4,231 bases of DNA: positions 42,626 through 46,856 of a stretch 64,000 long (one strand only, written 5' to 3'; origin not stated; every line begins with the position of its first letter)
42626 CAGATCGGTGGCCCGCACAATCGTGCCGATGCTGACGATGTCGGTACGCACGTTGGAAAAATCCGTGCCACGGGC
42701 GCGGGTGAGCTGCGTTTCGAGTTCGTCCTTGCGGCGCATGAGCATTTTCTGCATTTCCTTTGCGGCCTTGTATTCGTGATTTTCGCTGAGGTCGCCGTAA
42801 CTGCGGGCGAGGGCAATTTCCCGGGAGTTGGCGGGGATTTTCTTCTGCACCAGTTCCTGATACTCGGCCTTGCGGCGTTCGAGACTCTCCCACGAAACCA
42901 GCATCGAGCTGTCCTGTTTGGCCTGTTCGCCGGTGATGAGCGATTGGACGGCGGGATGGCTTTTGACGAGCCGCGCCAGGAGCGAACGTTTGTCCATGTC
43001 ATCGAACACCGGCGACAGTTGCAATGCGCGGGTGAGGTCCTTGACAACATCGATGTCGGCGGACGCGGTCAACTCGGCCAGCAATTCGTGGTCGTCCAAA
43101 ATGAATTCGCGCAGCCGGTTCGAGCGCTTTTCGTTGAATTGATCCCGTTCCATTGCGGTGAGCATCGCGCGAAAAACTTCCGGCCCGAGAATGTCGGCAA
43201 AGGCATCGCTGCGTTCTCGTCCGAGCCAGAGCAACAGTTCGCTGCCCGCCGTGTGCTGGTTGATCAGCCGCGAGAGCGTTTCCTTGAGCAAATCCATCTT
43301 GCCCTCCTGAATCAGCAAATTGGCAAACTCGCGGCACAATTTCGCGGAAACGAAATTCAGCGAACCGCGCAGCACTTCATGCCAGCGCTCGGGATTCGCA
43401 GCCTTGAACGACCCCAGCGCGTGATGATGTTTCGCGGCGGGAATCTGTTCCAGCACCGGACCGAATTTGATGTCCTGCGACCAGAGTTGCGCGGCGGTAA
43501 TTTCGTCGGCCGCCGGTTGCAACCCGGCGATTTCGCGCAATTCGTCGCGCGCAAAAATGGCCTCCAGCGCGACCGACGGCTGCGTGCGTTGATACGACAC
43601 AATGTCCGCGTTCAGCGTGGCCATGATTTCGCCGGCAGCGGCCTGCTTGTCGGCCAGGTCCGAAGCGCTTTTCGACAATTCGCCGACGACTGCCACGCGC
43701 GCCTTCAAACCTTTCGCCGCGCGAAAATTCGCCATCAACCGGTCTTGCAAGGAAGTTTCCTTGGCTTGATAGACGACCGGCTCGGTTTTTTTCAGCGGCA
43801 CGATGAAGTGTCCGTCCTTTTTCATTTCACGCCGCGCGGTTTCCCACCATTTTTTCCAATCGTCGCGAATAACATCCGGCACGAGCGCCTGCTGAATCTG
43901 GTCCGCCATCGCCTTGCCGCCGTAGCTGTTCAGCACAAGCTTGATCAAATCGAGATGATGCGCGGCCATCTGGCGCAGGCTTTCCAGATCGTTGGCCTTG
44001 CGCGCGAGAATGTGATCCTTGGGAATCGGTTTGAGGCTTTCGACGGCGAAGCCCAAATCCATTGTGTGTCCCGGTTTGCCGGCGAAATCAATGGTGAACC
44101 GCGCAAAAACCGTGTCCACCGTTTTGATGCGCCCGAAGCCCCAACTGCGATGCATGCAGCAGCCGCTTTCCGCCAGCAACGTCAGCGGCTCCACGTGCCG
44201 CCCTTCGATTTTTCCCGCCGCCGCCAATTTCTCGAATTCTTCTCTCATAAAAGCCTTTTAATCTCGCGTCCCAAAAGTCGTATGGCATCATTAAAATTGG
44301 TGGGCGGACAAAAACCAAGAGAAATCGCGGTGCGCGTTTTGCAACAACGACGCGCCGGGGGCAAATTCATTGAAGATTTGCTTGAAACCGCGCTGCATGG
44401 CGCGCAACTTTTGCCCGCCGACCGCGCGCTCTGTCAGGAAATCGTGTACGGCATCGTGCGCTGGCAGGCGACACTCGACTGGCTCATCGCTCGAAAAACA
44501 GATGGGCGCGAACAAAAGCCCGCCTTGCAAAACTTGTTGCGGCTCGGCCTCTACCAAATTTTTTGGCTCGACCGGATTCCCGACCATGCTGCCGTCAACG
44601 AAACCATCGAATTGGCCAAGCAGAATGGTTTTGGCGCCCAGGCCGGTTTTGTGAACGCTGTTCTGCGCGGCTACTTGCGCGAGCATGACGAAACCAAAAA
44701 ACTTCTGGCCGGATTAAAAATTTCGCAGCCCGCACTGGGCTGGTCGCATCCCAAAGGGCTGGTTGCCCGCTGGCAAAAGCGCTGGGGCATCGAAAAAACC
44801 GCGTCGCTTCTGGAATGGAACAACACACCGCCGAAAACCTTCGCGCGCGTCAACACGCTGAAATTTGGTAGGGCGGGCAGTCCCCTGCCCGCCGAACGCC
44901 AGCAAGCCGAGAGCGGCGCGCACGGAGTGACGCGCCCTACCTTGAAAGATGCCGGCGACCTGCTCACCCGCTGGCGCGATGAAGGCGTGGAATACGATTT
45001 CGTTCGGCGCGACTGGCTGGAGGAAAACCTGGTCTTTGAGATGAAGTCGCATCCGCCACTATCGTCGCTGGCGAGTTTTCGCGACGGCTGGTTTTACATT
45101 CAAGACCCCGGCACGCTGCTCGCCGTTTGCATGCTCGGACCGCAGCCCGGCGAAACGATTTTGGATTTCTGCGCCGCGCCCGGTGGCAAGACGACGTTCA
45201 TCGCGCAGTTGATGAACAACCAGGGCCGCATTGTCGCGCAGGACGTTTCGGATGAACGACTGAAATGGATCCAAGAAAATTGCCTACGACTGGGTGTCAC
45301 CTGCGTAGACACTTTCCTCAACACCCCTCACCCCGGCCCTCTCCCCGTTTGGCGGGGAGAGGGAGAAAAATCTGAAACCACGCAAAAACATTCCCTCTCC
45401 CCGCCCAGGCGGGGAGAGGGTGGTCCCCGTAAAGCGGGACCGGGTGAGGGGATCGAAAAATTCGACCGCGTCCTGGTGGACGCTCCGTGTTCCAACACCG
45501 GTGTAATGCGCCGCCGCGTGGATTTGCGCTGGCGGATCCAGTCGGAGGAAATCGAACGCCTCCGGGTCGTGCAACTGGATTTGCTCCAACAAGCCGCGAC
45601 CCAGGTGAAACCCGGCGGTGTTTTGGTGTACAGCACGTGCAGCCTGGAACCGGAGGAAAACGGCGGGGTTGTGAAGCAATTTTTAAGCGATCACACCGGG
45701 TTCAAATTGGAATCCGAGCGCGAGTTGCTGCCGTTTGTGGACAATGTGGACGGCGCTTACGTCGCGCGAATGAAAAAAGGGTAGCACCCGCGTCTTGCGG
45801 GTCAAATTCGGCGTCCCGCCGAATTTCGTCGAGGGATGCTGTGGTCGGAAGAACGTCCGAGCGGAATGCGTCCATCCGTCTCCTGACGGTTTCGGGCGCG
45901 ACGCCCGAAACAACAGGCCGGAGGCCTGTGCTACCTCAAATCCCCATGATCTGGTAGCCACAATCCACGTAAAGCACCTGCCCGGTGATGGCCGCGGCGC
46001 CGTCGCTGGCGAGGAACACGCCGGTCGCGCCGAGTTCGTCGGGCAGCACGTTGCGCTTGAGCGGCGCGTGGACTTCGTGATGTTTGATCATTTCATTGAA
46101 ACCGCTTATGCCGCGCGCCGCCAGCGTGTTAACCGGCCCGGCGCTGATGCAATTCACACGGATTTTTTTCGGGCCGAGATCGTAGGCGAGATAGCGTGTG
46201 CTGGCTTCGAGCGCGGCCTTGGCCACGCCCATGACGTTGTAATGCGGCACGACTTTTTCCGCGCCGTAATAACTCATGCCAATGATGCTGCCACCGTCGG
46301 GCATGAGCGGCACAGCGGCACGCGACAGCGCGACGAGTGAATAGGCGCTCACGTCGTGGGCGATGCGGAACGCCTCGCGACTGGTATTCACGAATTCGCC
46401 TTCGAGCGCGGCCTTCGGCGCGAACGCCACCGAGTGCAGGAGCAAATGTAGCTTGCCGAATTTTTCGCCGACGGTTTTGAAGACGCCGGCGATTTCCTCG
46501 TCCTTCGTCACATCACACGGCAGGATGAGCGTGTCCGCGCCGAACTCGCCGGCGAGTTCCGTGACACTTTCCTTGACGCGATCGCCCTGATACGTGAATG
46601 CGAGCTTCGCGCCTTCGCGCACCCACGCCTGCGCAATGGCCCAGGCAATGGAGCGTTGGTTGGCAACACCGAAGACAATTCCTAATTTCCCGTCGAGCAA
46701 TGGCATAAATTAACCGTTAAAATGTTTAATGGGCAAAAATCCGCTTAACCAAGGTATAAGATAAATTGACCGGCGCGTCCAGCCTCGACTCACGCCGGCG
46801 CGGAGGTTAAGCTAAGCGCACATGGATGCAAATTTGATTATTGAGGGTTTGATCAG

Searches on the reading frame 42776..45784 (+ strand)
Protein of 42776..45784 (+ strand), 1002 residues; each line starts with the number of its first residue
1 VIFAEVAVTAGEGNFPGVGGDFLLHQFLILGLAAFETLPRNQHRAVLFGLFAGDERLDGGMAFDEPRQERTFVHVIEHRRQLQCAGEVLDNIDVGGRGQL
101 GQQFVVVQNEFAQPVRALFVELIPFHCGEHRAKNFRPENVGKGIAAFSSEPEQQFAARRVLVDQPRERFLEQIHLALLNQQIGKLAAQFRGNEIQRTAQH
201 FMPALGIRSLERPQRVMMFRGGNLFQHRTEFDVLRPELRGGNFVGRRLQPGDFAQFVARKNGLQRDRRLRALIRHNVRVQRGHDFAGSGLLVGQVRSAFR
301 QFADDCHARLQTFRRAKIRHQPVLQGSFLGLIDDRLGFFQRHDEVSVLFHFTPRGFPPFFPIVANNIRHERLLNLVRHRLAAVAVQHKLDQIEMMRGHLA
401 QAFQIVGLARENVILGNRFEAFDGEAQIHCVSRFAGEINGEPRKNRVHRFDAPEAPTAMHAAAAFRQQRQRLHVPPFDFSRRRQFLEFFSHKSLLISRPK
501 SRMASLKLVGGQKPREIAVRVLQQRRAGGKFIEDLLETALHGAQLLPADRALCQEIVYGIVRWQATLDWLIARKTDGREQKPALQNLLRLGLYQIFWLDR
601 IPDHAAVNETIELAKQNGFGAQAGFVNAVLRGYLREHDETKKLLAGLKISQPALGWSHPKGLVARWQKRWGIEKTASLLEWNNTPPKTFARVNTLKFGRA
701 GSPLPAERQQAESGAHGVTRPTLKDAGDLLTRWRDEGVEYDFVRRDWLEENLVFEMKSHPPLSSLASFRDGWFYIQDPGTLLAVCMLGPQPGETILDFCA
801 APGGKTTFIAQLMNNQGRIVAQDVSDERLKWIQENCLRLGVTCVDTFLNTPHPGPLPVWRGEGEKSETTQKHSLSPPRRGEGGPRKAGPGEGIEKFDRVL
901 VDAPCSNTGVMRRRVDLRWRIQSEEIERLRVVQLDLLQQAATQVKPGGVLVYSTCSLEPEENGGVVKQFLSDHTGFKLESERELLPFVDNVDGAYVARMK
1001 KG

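Call 92: search_protein_families(library=pfam, proteins=[window:42776-45784:+], max_evalue=0.0001)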
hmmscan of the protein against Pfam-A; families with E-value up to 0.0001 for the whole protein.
window:42776-45784:+ (1002 aa): 3 families
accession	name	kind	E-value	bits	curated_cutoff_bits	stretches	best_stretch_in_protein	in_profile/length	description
PF01189.24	Methyltr_RsmB-F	-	1.6e-51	175.2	27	2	894-980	78-164/199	16S rRNA methyltransferase RsmB/F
PF01029.23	NusB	-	2.4e-31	109.3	23.1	1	513-634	2-132/133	NusB family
PF22458.1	RsmF-B_ferredox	-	3.5e-08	33.9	27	1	658-699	1-41/74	Methyltr_RsmF/B-like, ferredoxin-like domain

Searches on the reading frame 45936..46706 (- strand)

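Call 92: search_protein_families(library=pfam, proteins=[window:45936-46706:-], max_evalue=0.0001)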
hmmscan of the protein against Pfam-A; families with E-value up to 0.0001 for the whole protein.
window:45936-46706:- (256 aa): 2 families
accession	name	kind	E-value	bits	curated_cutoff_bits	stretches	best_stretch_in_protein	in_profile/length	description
PF13561.12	adh_short_C2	-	1.1e-92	310.4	27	1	13-251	1-235/236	Enoyl-(Acyl carrier protein) reductase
PF00106.31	adh_short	-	2.1e-24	86.5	26.6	1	16-197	8-187/195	short chain dehydrogenase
